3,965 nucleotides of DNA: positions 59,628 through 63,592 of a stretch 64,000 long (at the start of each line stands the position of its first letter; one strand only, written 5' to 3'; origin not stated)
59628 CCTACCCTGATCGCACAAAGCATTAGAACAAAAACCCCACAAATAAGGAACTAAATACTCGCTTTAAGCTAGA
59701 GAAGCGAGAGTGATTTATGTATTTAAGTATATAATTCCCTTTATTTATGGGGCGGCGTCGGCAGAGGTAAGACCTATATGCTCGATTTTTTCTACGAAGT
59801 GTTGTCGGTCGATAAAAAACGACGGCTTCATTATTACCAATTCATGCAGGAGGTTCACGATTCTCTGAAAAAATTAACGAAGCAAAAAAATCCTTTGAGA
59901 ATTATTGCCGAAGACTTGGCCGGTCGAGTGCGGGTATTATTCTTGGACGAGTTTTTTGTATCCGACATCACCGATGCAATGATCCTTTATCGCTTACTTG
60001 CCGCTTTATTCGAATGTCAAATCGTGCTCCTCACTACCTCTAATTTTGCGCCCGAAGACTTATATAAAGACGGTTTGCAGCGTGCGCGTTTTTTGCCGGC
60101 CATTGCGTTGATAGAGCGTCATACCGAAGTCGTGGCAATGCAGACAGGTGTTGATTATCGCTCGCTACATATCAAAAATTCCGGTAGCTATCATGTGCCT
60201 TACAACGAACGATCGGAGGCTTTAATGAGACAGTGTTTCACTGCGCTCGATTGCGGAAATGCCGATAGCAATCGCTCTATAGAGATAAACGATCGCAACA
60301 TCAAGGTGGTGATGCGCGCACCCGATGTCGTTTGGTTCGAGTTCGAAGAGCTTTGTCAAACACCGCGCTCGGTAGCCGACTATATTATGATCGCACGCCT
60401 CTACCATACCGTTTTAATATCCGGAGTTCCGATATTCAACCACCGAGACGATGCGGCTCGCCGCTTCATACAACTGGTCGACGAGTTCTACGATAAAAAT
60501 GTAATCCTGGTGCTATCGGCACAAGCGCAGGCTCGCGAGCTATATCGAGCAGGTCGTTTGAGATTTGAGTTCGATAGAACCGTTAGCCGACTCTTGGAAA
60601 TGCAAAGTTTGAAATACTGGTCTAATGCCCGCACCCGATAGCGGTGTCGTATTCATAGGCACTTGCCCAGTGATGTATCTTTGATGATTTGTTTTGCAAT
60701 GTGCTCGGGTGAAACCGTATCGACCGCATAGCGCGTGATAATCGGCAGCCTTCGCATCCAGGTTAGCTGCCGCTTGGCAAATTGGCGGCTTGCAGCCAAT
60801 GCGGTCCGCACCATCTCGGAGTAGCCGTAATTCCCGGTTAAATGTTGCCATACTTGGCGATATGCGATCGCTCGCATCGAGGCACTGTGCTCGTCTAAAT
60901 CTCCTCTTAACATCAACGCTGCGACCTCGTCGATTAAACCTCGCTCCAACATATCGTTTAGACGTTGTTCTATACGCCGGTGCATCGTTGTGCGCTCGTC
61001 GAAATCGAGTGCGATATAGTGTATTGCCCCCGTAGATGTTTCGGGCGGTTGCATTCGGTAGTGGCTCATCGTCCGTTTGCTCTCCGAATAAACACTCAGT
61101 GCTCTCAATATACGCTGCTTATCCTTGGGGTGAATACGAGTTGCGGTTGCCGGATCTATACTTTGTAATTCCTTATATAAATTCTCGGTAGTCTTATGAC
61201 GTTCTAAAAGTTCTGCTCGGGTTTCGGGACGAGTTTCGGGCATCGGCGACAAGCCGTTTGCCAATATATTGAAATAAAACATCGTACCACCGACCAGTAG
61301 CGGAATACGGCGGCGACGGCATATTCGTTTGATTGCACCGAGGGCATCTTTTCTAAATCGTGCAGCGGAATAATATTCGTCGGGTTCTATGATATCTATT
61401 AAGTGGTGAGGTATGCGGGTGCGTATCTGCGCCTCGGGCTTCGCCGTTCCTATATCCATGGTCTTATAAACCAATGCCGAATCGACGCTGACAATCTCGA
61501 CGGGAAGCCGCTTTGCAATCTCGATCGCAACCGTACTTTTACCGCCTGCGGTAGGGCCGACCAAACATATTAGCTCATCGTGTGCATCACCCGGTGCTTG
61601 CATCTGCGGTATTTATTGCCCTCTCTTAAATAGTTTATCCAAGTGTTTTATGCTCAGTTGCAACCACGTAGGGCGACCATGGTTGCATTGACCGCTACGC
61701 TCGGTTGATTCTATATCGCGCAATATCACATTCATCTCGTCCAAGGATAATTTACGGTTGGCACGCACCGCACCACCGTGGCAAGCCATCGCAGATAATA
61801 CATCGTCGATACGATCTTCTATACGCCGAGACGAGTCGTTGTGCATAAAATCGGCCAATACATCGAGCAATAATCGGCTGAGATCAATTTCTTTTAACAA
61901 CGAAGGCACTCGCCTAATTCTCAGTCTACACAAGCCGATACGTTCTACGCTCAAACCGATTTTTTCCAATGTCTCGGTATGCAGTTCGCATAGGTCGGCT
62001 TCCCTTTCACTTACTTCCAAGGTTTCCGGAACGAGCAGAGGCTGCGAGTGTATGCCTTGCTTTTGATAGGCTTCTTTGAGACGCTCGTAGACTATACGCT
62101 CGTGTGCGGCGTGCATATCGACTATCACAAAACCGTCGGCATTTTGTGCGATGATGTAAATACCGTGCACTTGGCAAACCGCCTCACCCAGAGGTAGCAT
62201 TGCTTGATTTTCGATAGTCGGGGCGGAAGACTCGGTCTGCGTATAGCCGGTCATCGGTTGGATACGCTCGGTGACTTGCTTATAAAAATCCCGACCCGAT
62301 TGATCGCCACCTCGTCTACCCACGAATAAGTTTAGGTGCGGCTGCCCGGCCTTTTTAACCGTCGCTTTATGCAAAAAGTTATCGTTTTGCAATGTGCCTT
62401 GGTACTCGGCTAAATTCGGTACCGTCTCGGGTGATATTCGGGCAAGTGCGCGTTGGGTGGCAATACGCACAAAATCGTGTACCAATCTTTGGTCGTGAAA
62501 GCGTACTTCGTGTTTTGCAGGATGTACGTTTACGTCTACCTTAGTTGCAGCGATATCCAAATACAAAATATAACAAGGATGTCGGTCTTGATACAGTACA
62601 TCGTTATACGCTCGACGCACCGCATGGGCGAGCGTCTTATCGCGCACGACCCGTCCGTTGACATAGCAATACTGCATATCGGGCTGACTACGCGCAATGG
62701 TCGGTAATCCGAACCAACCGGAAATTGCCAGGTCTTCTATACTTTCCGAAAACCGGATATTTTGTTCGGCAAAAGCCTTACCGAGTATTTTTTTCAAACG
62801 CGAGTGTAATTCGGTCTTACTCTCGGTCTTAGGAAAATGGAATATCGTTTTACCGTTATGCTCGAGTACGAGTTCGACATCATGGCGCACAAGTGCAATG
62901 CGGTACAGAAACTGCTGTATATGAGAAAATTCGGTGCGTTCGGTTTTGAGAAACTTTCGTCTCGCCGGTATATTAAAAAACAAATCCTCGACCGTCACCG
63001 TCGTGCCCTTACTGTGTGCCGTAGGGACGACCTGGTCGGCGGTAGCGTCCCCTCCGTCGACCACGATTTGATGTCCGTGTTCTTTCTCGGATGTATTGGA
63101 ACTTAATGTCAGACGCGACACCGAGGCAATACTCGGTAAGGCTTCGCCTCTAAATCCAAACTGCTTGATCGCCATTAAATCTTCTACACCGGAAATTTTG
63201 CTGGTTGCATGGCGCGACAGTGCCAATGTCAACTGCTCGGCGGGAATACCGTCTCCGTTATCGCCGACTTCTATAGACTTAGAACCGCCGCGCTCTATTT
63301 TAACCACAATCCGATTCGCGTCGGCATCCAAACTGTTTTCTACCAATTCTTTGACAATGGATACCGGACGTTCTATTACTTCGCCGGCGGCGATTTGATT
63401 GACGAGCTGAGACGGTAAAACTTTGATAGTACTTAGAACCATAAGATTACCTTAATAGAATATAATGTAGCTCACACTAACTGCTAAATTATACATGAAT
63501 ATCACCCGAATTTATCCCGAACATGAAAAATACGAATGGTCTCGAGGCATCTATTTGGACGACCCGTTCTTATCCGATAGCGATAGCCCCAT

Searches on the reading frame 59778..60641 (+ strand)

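Call 61: search_protein_families(library=pfam, proteins=[window:59778-60641:+], max_evalue=0.001)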
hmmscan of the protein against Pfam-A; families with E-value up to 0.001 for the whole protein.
window:59778-60641:+ (287 aa): 1 family
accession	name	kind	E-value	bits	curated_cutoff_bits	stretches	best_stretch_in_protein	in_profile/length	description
PF03969.22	AFG1_ATPase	-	2.6e-100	336.4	27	1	1-281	77-358/361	AFG1-like ATPase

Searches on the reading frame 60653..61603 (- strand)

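Call 61: search_protein_families(library=pfam, proteins=[window:60653-61603:-], max_evalue=0.001)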
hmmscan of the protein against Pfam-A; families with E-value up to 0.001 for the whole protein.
window:60653-61603:- (316 aa): 3 families
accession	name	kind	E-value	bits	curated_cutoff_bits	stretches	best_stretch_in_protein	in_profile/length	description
PF01715.23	IPPT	-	3.9e-80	269.5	23.6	1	45-285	2-242/243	IPP transferase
PF01745.22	IPT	-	0.00017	21.6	20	0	12-58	4-50/233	Isopentenyl transferase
PF13671.12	AAA_33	-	0.00044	21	27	0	11-51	1-39/143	AAA domain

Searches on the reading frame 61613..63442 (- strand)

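Call 61: search_protein_families(library=pfam, proteins=[window:61613-63442:-], max_evalue=0.001)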
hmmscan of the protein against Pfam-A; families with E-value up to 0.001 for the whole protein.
window:61613-63442:- (609 aa): 4 families
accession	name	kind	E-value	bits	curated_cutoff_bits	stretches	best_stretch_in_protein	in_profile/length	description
PF08676.16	MutL_C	-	3.8e-45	153.5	25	1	423-565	2-142/142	MutL C terminal dimerisation domain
PF01119.25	DNA_mis_repair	-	2.6e-39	133.9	26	1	217-333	2-118/119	DNA mismatch repair protein, C-terminal domain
PF13589.12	HATPase_c_3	-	5.1e-11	43.2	25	1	28-142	5-119/137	Histidine kinase-, DNA gyrase B-, and HSP90-like ATPase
PF02518.31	HATPase_c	-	2.3e-08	34.9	26.4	1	24-151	4-105/111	Histidine kinase-, DNA gyrase B-, and HSP90-like ATPase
